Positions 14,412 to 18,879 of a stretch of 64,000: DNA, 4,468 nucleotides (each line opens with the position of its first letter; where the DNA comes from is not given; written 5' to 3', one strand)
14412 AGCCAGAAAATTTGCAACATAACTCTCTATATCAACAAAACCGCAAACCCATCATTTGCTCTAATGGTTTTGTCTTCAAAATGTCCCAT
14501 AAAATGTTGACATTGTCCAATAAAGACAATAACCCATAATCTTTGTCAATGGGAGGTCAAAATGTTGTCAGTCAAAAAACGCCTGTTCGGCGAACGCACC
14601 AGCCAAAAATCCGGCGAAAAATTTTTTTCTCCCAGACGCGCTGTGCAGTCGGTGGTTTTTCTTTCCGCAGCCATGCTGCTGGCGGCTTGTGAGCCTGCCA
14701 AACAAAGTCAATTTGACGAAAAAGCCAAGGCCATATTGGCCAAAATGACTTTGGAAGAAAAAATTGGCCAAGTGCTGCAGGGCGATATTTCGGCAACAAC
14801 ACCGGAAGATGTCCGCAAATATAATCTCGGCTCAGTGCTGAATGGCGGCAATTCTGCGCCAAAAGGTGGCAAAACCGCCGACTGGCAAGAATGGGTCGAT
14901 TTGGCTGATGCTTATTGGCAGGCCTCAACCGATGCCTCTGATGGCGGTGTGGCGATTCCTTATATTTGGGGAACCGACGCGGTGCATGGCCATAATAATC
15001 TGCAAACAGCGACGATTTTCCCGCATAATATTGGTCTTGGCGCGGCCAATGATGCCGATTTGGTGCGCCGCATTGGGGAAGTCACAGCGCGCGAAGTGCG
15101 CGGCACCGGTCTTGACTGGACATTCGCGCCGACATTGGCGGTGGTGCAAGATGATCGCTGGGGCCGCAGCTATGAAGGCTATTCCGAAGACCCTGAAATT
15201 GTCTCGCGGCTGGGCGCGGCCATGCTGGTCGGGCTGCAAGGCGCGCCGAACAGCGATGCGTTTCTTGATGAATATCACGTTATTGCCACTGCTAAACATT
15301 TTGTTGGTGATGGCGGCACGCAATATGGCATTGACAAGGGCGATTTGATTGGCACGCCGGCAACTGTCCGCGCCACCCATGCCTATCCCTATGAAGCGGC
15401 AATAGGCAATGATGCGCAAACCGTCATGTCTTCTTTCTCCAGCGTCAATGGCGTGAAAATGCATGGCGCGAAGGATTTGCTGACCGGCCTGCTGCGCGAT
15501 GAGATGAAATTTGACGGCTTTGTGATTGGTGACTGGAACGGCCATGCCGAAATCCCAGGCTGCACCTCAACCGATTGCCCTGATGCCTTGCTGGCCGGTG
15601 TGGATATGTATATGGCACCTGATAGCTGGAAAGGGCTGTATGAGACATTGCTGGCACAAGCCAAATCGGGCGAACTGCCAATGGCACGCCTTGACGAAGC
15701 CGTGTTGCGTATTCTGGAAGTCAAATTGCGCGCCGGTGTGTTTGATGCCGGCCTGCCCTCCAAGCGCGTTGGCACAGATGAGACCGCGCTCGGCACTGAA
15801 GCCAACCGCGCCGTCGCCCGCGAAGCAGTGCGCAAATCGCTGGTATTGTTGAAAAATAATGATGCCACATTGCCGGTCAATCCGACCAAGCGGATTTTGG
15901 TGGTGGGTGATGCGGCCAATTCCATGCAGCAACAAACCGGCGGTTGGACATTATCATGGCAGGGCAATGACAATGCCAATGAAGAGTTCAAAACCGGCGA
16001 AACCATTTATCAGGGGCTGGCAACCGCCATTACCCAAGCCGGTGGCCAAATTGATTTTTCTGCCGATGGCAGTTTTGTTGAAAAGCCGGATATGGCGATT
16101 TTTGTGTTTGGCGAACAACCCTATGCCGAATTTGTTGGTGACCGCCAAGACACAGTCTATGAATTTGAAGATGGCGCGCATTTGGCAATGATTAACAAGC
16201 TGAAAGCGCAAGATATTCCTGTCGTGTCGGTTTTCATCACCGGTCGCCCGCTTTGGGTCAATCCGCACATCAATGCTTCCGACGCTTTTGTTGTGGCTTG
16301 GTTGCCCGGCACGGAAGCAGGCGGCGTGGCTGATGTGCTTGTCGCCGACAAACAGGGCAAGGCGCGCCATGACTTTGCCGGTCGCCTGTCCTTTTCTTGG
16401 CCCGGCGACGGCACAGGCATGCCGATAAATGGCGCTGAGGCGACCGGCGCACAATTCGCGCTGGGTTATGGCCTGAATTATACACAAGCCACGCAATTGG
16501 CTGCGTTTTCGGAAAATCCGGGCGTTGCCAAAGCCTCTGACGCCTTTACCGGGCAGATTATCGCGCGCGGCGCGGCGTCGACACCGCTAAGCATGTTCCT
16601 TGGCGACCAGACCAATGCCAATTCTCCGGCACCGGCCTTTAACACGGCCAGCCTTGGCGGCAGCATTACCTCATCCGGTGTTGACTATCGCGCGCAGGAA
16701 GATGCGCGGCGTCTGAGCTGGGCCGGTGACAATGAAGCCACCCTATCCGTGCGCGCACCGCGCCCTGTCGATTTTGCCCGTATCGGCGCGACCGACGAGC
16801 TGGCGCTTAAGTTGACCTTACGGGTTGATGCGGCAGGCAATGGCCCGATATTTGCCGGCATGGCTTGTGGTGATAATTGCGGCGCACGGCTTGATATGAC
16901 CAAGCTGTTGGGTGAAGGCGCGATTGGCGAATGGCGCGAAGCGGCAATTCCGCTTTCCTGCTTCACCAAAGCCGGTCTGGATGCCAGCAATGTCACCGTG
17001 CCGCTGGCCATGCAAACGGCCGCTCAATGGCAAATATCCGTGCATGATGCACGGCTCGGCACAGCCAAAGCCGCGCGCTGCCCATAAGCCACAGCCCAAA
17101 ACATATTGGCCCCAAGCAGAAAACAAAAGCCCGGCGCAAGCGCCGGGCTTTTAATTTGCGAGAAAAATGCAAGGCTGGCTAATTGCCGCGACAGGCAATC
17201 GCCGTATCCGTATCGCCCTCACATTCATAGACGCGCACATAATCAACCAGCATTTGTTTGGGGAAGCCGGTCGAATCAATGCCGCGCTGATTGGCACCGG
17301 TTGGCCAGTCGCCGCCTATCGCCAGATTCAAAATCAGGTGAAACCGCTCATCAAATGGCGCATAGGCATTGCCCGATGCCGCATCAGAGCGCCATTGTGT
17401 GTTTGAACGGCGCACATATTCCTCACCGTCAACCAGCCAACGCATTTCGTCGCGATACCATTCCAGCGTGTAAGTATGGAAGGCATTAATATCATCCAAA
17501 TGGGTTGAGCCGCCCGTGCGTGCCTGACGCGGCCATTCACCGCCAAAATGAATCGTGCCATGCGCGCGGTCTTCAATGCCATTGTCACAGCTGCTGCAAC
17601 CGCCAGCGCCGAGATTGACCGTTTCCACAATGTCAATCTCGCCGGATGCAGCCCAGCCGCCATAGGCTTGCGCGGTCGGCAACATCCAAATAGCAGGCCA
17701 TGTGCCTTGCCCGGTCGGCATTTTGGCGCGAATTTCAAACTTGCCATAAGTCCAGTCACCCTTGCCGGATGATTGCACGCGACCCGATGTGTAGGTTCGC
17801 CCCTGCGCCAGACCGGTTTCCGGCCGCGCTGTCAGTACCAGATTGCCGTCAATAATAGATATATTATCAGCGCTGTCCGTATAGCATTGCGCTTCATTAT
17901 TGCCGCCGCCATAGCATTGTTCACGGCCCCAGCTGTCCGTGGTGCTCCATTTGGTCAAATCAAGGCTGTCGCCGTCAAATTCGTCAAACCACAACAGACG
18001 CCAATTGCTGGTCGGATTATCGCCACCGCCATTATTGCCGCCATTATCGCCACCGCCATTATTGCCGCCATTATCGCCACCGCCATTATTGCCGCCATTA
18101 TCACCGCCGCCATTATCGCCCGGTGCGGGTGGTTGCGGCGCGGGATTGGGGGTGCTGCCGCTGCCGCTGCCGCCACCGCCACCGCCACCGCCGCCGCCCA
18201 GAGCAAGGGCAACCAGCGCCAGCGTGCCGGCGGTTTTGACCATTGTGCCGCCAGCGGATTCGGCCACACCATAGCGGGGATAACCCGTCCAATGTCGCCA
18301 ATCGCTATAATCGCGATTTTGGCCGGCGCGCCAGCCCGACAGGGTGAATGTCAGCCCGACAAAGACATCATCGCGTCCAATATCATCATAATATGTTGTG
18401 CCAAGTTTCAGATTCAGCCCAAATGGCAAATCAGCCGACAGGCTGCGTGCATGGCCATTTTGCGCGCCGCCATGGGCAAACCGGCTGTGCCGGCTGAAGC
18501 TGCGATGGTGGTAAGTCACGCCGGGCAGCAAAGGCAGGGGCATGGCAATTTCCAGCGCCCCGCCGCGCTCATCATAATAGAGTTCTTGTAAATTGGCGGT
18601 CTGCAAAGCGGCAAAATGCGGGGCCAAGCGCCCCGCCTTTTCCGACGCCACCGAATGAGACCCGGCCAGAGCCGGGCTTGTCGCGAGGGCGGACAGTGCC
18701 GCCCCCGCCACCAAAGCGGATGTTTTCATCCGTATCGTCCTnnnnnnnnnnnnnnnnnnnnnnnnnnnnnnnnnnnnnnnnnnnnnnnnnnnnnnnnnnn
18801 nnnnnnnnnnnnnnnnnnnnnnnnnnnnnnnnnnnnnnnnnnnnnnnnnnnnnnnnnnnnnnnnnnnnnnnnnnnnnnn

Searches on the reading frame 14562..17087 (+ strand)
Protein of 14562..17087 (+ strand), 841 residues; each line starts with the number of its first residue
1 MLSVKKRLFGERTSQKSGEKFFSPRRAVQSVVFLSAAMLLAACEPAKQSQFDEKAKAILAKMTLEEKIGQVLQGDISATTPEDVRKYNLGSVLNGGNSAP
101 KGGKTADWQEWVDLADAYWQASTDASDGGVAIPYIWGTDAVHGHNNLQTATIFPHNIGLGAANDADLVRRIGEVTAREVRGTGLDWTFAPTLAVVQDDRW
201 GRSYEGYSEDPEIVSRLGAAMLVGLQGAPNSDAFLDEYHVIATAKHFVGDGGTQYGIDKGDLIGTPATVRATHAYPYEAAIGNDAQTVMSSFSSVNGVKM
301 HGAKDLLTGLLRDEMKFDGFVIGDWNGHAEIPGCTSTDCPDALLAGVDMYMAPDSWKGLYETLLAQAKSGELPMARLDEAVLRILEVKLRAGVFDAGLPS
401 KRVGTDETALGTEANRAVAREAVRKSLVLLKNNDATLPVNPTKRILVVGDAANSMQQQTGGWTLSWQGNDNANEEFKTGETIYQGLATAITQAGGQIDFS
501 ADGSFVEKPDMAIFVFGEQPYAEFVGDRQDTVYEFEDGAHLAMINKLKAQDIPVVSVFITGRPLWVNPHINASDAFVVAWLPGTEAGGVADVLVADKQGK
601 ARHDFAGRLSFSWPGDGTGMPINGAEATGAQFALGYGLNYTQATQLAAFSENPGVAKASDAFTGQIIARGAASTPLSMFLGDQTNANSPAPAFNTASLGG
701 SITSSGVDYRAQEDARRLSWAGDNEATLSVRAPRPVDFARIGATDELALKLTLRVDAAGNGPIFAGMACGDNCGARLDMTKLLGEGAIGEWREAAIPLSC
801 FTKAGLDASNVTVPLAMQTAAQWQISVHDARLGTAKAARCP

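Call 51: search_protein_families(library=pfam, proteins=[window:14562-17087:+], max_evalue=0.00001)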
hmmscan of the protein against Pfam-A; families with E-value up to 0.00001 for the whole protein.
window:14562-17087:+ (841 aa): 3 families
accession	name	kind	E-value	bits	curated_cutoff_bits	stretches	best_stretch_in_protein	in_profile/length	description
PF00933.27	Glyco_hydro_3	-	3.7e-78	263.6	27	1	63-387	1-316/316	Glycosyl hydrolase family 3 N terminal domain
PF18559.7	Exop_C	-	1.2e-33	116.5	26.1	1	675-832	2-155/155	Galactose-binding domain-like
PF01915.27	Glyco_hydro_3_C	-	1.7e-28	100.4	31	1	427-640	1-200/200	Glycosyl hydrolase family 3 C-terminal domain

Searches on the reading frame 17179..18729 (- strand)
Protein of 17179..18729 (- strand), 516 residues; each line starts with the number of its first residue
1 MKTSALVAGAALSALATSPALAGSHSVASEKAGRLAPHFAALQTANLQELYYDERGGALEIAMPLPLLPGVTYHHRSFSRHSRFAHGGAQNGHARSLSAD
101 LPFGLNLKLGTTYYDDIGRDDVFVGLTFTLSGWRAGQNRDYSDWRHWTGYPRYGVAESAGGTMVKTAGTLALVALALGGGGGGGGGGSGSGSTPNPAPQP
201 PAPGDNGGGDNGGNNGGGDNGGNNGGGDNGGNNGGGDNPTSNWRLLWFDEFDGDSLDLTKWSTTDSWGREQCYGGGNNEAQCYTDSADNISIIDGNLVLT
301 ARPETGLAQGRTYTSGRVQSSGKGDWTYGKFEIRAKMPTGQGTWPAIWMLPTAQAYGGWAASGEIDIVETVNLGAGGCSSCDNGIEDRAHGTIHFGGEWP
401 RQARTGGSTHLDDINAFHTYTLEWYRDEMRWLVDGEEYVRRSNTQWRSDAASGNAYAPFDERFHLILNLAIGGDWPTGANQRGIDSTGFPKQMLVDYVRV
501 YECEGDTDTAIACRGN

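Call 51: search_protein_families(library=pfam, proteins=[window:17179-18729:-], max_evalue=0.00001)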
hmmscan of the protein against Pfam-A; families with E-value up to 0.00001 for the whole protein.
window:17179-18729:- (516 aa): 2 families
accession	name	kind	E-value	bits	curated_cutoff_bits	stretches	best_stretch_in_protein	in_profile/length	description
PF00722.28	Glyco_hydro_16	-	1e-18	67.9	22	1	284-483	8-170/175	Glycosyl hydrolases family 16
PF03935.22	SKN1_KRE6_Sbg1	-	1.2e-10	40.9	30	0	413-513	361-459/501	Beta-glucan synthesis-associated protein SKN1/KRE6/Sbg1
